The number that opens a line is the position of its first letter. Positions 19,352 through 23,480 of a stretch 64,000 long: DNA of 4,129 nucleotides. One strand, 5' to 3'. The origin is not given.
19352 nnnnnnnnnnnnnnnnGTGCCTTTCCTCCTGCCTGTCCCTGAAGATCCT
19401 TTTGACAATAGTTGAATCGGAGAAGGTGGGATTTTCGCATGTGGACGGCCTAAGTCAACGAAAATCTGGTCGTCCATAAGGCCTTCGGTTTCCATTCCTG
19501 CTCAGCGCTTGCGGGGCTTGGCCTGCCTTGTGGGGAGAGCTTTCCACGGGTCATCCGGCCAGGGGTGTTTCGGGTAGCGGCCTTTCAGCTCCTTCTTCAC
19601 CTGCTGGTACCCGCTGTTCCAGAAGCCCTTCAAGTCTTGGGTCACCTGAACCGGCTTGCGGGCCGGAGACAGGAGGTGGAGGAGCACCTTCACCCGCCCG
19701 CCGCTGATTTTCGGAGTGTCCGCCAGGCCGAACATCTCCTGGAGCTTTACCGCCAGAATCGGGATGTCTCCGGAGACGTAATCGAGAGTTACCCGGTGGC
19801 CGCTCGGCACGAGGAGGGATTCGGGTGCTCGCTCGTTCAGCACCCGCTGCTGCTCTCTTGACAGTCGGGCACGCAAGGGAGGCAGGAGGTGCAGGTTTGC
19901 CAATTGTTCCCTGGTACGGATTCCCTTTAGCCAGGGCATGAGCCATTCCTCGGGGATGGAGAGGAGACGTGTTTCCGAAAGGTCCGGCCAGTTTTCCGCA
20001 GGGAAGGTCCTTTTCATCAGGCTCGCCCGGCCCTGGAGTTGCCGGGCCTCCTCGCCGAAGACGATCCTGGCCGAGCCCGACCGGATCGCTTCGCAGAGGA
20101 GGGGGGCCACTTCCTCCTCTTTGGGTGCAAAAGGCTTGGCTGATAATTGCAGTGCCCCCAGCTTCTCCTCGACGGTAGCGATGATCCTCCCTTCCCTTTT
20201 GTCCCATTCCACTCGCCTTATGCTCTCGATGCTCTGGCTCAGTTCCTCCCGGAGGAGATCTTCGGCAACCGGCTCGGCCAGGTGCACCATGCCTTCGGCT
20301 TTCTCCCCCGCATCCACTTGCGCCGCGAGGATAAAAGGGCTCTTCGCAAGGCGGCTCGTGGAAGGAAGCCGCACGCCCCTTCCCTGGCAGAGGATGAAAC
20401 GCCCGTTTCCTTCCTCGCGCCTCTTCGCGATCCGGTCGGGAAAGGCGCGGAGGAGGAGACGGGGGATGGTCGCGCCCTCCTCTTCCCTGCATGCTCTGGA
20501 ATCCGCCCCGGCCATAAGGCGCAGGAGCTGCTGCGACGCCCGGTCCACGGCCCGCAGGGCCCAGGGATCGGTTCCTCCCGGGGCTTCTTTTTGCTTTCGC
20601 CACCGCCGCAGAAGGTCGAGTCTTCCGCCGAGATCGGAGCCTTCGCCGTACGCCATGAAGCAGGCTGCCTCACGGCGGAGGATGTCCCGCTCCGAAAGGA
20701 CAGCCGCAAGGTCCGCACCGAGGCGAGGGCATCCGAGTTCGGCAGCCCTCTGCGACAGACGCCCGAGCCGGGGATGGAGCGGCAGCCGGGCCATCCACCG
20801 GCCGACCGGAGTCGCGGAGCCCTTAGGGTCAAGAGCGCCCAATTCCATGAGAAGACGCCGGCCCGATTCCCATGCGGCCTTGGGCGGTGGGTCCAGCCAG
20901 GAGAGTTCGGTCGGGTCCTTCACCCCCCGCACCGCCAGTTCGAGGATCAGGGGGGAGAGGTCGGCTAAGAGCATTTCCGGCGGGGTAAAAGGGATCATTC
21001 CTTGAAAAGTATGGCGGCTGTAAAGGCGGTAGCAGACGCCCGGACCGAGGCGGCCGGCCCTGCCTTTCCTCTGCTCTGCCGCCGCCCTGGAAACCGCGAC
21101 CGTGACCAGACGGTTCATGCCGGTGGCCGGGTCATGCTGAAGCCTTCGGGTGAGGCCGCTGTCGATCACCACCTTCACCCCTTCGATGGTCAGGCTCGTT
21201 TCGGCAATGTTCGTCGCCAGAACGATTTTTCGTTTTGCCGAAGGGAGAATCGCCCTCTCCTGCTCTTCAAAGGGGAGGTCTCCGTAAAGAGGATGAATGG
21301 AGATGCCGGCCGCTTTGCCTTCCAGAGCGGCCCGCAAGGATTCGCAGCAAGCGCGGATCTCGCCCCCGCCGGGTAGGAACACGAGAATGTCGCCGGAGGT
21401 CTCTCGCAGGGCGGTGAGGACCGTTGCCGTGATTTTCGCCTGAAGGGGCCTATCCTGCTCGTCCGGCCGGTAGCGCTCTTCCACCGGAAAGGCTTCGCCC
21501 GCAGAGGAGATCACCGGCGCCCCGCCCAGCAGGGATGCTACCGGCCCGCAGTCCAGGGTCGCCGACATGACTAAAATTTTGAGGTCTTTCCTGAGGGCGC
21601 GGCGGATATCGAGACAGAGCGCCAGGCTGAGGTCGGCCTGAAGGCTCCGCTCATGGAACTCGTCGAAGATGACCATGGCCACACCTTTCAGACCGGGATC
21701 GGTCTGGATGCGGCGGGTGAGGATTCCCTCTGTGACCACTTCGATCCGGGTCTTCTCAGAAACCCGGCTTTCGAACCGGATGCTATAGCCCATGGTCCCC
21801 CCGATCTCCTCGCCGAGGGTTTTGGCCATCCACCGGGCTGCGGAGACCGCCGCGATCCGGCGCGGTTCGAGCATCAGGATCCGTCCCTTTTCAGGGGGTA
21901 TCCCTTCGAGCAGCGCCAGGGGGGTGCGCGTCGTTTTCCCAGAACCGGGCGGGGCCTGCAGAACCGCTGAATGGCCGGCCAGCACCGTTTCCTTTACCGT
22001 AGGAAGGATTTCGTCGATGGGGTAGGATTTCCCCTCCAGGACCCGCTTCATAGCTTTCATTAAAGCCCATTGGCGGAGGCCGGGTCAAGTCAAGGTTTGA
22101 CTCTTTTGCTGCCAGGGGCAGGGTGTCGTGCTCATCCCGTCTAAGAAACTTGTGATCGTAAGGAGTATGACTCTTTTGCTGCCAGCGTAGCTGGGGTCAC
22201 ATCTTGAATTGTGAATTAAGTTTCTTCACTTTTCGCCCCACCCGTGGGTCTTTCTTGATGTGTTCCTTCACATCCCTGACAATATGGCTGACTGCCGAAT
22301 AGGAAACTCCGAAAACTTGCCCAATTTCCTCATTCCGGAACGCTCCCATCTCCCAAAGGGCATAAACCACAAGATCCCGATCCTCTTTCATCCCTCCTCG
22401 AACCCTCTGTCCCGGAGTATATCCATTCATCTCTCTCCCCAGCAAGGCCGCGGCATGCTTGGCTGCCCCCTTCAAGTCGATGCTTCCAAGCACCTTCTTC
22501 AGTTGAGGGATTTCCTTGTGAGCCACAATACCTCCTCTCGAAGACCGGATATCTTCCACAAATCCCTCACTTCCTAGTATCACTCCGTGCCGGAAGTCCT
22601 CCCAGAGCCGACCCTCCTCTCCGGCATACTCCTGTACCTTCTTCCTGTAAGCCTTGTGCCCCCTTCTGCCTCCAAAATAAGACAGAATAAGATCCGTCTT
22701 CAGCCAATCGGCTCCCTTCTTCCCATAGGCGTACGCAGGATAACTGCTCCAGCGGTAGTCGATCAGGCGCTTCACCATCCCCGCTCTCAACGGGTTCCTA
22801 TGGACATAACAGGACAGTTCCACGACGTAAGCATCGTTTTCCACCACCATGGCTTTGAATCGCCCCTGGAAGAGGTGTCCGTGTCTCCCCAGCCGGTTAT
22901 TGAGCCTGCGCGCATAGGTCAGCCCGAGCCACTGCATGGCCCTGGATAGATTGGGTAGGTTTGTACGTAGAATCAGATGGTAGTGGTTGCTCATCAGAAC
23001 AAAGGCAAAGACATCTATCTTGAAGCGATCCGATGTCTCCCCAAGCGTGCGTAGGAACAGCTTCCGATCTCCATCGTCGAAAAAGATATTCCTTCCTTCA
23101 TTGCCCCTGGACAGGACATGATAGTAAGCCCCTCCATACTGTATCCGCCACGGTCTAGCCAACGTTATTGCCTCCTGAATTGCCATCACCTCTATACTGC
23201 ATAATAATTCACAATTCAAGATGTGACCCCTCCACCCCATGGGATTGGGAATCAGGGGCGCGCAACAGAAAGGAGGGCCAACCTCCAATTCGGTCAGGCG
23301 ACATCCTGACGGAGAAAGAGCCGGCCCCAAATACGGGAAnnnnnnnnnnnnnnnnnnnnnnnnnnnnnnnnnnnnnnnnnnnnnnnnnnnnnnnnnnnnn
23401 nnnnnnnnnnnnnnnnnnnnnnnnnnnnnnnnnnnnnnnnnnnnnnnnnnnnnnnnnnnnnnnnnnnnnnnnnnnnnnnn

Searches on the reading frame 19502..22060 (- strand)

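Call 19: search_protein_families(library=pfam, proteins=[window:19502-22060:-], max_evalue=0.0001)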
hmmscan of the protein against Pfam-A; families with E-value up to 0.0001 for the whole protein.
window:19502-22060:- (852 aa): 5 families
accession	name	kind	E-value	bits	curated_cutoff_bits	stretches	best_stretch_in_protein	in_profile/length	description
PF08482.15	HrpB_C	-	3e-51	173.6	25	1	706-838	1-133/133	ATP-dependent helicase C-terminal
PF00270.35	DEAD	-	1.1e-13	51.8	26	1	24-170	9-161/167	DEAD/DEAH box helicase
PF00271.37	Helicase_C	-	9.5e-12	45.6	23.5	1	218-339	11-110/110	Helicase conserved C-terminal domain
PF24473.1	CON_HrpB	-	3.1e-06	27.3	27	1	615-643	6-34/35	ATP-dependent RNA helicase HrpB, connector region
PF04408.29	HA2_N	-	5.9e-05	23.5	21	0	402-428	3-29/29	Helicase associated domain (HA2), winged-helix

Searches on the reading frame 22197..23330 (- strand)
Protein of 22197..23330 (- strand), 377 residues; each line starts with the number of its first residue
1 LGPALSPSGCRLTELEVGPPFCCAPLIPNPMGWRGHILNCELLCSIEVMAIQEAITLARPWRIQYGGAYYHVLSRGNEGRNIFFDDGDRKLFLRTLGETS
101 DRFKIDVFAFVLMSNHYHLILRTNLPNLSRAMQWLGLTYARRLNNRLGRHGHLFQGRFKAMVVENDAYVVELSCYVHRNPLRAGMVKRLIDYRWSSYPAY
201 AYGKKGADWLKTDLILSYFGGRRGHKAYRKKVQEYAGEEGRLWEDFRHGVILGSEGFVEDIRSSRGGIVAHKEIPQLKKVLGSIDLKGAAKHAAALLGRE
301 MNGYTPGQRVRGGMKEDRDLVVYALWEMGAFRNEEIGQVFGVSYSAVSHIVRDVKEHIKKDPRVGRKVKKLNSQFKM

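Call 19: search_protein_families(library=pfam, proteins=[window:22197-23330:-], max_evalue=0.0001)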
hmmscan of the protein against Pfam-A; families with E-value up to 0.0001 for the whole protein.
window:22197-23330:- (377 aa): 1 family
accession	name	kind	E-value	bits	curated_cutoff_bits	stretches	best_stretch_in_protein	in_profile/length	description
PF01797.21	Y1_Tnp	-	8e-11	42.6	23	1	68-178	5-120/121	Transposase IS200 like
